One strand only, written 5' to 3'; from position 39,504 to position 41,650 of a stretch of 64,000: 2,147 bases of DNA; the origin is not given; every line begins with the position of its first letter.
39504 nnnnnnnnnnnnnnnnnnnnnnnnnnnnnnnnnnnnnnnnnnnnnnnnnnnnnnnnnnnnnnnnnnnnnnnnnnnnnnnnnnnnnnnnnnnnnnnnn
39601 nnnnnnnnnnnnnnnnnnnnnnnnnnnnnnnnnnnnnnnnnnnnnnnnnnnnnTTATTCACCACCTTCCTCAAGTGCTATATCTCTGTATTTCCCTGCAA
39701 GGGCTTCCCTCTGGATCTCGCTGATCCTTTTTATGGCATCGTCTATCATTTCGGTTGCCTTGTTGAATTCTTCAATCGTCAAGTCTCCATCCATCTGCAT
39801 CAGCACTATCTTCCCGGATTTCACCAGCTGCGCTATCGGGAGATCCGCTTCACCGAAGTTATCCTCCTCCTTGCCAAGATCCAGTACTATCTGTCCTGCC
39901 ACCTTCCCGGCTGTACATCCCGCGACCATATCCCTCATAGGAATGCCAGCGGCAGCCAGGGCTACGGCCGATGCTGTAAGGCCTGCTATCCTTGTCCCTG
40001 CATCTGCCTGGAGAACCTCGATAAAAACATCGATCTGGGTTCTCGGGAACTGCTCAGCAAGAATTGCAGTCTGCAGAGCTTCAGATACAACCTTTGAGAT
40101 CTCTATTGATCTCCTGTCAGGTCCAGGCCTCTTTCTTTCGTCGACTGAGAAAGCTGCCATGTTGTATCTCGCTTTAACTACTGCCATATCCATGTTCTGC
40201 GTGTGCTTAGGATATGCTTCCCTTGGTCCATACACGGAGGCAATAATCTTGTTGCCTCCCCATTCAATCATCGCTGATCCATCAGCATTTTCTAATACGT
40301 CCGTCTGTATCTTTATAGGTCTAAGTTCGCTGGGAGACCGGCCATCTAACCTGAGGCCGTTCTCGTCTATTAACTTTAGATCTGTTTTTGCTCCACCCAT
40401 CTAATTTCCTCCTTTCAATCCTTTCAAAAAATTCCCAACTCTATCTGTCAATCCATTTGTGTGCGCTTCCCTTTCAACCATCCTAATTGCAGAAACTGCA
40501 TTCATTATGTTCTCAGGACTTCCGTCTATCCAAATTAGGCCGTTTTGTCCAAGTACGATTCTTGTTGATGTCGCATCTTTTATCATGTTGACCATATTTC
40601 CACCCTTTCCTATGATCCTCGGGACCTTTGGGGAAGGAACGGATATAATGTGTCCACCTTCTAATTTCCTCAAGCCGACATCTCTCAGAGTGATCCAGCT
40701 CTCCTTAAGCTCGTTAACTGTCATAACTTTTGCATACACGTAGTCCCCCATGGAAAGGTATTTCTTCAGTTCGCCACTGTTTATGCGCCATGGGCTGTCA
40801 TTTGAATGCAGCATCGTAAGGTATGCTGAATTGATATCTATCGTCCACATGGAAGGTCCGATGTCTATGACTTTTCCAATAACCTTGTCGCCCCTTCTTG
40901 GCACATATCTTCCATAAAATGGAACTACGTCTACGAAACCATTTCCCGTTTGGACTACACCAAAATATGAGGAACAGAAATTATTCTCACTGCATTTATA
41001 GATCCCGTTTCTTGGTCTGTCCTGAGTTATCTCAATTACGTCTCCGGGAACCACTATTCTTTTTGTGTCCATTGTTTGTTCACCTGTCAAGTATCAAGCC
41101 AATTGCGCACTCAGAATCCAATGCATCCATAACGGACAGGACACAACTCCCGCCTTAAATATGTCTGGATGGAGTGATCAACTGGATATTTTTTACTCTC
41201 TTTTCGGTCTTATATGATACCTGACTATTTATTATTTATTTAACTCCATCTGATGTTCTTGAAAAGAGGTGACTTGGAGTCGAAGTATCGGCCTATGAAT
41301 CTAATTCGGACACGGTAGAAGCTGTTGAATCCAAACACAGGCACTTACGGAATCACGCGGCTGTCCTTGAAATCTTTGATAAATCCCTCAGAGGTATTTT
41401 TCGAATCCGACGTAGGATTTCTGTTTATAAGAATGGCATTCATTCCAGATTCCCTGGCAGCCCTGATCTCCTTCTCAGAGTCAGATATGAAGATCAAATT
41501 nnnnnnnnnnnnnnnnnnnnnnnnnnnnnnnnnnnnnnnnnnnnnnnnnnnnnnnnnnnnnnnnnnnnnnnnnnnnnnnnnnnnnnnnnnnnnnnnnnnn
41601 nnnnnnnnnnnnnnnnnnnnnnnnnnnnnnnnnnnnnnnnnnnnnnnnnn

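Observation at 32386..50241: Ancestral archaeal exosome/proteasome superoperon preserved in order but split by three insertions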

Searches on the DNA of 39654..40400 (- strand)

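Call 37: build_rna_model(alignment_id=A3, structure=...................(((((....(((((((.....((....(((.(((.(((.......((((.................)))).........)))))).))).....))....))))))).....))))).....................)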
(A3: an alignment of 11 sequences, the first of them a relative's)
Model R1 built from alignment A3 (11 sequences, 157 columns); structure: as given.
model positions 144; base pairs 27; branch points 0; effective number of sequences 2.9; information 0.59 bits per position. Calibrated on 0.2 Mb of random sequence (short: E-values are rough).
structure used (alignment columns):
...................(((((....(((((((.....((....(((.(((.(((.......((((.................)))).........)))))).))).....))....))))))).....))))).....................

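Call 38: search_with_rna_model(model_id=R1, sources=[window, L002, L003, L004, L005, L006, L007, L008, L009, L010, L011, L012, L013, L014, L015, L016, L017, L018, L019, L020, L021, L022, L023, L024, L025, L026, L027, L028, L029, L030, L031, L032, L033, L034, L035, L036, L037, L038, L039, L040, L041, L042, L043, L044, L045, L046, L047, L048, L049, L050, L051, L052, L053, L054, L055, L056, L057, L058, L059, L060, L061, L062, L063, L064, L065, L066, L067, L068, L069, L070, L071, L072, L073, L074, L075, L076, L077, L078, L079, L080, L081, L082], max_evalue=10, show_alignments=0)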
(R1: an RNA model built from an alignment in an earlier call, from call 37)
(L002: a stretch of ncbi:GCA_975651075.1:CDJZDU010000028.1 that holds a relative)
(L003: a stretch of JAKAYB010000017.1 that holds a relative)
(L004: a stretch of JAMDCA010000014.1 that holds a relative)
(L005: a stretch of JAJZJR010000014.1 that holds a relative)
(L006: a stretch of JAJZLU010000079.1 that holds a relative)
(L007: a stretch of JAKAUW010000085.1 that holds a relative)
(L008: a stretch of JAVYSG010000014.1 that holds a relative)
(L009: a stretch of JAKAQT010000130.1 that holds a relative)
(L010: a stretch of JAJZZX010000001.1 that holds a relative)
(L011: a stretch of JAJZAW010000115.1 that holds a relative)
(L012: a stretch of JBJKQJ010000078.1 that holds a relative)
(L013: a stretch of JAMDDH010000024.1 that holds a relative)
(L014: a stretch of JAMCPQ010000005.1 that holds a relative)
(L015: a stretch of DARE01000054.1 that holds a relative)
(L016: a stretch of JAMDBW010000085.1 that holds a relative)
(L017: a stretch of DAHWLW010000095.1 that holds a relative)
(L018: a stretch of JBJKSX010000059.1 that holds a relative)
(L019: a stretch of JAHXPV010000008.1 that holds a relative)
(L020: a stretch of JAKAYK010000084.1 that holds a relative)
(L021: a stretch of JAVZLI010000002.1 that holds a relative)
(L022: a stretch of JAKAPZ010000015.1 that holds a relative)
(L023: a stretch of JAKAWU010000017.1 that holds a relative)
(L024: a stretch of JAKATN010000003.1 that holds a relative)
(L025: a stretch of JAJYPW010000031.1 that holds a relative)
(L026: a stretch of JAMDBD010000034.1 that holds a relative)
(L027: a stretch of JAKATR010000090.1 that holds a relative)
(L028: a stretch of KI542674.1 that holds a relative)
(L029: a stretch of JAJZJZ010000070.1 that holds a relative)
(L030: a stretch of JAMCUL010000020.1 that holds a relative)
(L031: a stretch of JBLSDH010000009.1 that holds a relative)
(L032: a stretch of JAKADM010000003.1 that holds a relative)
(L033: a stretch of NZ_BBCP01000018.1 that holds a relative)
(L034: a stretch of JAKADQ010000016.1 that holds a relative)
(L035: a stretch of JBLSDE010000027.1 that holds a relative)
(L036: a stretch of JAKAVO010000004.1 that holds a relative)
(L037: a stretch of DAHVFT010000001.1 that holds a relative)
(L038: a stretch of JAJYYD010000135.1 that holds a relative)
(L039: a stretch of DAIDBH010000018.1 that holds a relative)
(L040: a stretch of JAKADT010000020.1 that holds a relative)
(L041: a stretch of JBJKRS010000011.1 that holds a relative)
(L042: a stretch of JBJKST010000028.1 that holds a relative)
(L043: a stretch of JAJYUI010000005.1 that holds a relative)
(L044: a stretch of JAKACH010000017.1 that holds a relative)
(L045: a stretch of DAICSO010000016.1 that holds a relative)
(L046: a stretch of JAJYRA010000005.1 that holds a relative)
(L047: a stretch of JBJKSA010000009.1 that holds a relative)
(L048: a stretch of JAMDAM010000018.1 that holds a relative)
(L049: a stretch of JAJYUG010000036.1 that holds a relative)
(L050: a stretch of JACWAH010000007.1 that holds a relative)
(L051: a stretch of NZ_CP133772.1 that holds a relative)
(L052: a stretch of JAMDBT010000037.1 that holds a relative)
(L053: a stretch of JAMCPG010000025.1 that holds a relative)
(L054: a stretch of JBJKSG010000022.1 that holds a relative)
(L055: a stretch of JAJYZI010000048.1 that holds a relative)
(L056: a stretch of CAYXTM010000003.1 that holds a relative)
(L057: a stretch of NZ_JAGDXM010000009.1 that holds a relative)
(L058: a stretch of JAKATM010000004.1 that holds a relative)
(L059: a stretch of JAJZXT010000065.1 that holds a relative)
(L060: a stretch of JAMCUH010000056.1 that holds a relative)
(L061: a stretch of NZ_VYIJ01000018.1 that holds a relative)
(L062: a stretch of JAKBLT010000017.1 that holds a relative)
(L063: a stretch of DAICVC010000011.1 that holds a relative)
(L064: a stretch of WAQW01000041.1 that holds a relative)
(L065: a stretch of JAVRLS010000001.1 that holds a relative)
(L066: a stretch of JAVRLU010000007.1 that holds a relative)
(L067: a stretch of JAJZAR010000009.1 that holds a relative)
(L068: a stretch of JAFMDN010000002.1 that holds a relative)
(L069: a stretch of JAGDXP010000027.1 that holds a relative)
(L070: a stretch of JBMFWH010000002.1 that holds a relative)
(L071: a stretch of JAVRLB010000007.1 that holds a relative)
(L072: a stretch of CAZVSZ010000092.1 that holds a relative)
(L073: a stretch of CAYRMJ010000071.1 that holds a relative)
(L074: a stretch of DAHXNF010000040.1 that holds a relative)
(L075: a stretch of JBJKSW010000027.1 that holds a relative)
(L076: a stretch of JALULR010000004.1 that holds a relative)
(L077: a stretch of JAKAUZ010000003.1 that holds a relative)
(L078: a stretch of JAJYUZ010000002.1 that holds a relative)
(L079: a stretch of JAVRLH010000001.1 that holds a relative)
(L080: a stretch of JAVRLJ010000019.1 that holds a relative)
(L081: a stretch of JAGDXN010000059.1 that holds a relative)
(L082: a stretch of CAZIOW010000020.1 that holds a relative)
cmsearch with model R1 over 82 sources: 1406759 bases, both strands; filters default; matches with E-value up to 10: 32.
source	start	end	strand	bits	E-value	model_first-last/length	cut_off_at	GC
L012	5080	5223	+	160.9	1.2e-38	1-144/144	no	0.4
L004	9183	9326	+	158.8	4.1e-38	1-144/144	no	0.42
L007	9183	9326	+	158.2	5.8e-38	1-144/144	no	0.4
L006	1777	1920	+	152.7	1.6e-36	1-144/144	no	0.44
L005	9184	9327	+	145.2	1.5e-34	1-144/144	no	0.4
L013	9181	9327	+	135.8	4.3e-32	1-144/144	no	0.39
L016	9181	9327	+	134.9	7.1e-32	1-144/144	no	0.4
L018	9189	9328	+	120.3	4.8e-28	1-144/144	no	0.43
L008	4945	5089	+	96.9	6.2e-22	1-144/144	no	0.46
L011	501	645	+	90.5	3e-20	1-144/144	no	0.46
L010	9183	9327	+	90.2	3.4e-20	1-144/144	no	0.46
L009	71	215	+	88.6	8.9e-20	1-144/144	no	0.48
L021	9191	9326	+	34.6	1.2e-05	1-144/144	no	0.51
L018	9926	10000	+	23.6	0.009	1-144/144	no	0.44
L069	6687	6747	+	22.6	0.017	1-144/144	no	0.26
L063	13040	13094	+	21.5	0.032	1-144/144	no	0.31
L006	2518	2592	+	21.4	0.035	1-144/144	no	0.39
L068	7833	7899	+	21.3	0.036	1-144/144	no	0.27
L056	7839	7900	+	19.3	0.12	1-144/144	no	0.29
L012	5821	5895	+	18.1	0.24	1-144/144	no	0.43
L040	5405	5457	+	17.5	0.36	1-144/144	no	0.32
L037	13055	13096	+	16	0.89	1-144/144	no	0.31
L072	5143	5184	+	15.8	1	1-144/144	no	0.31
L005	9925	9999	+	15.6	1.1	1-144/144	no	0.36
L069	2606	2725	+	14.2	2.5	1-144/144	no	0.38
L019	9189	9326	+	14.1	2.8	1-144/144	no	0.5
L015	7545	7599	+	12.8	5.9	1-144/144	no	0.33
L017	6322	6376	+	12.8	5.9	1-144/144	no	0.33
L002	7479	7541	+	12.6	6.8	1-144/144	no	0.25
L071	7248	7347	+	12.5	7.4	25-112/144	no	0.29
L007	9958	9998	+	12.1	9.3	1-144/144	no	0.27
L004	9921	9998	+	12.1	9.4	1-144/144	no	0.41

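Call 63: search_with_rna_model(model_id=R1, sources=[L009, L011, L012, L013, L021, L002, L003, L084], filters=off, max_evalue=1, make_alignment=true)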
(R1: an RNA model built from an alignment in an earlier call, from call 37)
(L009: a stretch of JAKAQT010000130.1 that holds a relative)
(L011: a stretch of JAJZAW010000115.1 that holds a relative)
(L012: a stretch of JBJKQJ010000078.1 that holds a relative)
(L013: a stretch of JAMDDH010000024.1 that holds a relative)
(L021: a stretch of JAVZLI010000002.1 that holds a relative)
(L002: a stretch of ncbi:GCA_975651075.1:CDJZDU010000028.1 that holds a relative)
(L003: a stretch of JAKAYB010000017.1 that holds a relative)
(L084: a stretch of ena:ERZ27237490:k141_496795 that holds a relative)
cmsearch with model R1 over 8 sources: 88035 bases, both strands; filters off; matches with E-value up to 1: 16.
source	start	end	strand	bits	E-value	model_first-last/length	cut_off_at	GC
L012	5080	5223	+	160.9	7.4e-40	1-144/144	no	0.4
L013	9181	9327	+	135.7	2.7e-33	1-144/144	no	0.39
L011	501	645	+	90.4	1.9e-21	1-144/144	no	0.46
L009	71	215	+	88.6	5.7e-21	1-144/144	no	0.48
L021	9191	9326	+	34.6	7.5e-07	1-144/144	no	0.51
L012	5821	5895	+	18.1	0.015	1-144/144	no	0.43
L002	9201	9328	+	14.8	0.11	1-144/144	no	0.41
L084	6277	6341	+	14.4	0.15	1-144/144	no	0.26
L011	4335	4408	+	13.9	0.19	1-144/144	no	0.41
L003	2433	2496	+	13.4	0.27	1-144/144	no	0.28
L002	5794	5932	+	13.3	0.27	1-144/144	no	0.47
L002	7479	7541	+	12.6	0.43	1-144/144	no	0.25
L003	6877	6951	+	12.3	0.5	1-144/144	no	0.35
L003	5738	5770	-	11.9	0.65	1-144/144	no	0.33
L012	8953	8989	+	11.5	0.8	1-144/144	no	0.38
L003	9201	9328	+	11.4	0.85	1-144/144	no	0.41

Alignment A4: 16 matches aligned to the model, 228 columns, each read 5' to 3' on its own strand. Consensus structure (alignment columns), stored with it:
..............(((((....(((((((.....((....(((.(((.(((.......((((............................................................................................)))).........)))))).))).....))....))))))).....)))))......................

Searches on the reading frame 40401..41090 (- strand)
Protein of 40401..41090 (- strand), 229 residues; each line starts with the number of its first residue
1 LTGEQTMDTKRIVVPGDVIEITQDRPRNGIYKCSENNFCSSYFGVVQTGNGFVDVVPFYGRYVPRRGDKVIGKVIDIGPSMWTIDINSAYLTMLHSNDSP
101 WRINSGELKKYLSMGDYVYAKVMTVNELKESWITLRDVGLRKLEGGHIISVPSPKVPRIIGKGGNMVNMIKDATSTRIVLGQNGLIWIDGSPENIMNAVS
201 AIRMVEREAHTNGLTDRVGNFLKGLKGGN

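Call 4: search_protein_families(library=pfam, proteins=[window:40401-41090:-])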
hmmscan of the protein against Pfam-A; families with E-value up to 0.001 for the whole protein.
window:40401-41090:- (229 aa): 4 families
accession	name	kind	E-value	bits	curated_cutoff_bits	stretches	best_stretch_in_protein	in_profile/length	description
PF00013.35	KH_1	-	7.5e-10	38.9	21.5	1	148-203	3-65/66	KH domain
PF21266.3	RRP4_S1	-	1.2e-07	32.3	27.3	1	61-95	1-35/73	RRP4, S1 domain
PF15985.11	KH_6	-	1.2e-06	29.2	27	1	146-192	1-45/47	KH domain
PF21262.3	RRP40_S1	-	3e-06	27.5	27.1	1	62-131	1-68/83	Exosome complex component RRP40, S1 domain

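Call 39: find_related_loci(query=window:40401-41072:-, collection=metagenome_contigs, flank=10000)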
Query window:40401-41072:- (223 aa) in metagenome_contigs; peptide patterns used: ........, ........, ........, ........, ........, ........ (x = any residue, [..] = any of these).
230 stretches matched a pattern; 1 encode a relative of the query (tblastn E <= 1e-3); 1 distinct loci.
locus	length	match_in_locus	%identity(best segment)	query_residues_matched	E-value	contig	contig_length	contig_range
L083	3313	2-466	68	67-221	2e-76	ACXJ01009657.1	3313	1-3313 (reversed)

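Call 65: search_protein_families(library=ncbifam, proteins=[window:40401-41072:-], max_evalue=0.00001)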
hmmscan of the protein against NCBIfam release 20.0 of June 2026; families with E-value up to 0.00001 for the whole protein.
window:40401-41072:- (223 aa): 3 families
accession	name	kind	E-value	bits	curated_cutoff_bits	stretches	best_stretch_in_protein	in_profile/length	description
NF003181.1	PRK04163.1-1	equivalog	6.2e-76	254.4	200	1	4-217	2-219/221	exosome complex RNA-binding protein Rrp4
NF034126.3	PRK09521.1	equivalog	4.9e-07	29.7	90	1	6-121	2-129/180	exosome complex RNA-binding protein Csl4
NF008805.1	PRK11824.1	equivalog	5.2e-06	25.1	471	0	142-204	548-611/683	polyribonucleotide nucleotidyltransferase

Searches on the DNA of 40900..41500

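Call 62: search_with_rna_model(model_id=R1, source=window, start=40900, end=41500, filters=off, max_evalue=10, show_alignments=2)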
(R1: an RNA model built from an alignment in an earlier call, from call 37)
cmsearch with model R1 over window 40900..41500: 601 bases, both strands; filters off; matches with E-value up to 10: 7.
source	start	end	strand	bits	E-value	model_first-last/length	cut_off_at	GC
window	41073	41200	-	18.2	9.8e-05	1-144/144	no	0.43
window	41437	41474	-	3.3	0.79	1-144/144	no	0.53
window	40993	41024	-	2.8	1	1-144/144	no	0.44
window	40904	40950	-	1.8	1.9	1-144/144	no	0.38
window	41226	41247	-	1.5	2.3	1-144/144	no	0.14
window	40972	41000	+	1.2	2.8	1-144/144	no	0.28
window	40912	40969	+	-0.7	8.7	1-144/144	no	0.4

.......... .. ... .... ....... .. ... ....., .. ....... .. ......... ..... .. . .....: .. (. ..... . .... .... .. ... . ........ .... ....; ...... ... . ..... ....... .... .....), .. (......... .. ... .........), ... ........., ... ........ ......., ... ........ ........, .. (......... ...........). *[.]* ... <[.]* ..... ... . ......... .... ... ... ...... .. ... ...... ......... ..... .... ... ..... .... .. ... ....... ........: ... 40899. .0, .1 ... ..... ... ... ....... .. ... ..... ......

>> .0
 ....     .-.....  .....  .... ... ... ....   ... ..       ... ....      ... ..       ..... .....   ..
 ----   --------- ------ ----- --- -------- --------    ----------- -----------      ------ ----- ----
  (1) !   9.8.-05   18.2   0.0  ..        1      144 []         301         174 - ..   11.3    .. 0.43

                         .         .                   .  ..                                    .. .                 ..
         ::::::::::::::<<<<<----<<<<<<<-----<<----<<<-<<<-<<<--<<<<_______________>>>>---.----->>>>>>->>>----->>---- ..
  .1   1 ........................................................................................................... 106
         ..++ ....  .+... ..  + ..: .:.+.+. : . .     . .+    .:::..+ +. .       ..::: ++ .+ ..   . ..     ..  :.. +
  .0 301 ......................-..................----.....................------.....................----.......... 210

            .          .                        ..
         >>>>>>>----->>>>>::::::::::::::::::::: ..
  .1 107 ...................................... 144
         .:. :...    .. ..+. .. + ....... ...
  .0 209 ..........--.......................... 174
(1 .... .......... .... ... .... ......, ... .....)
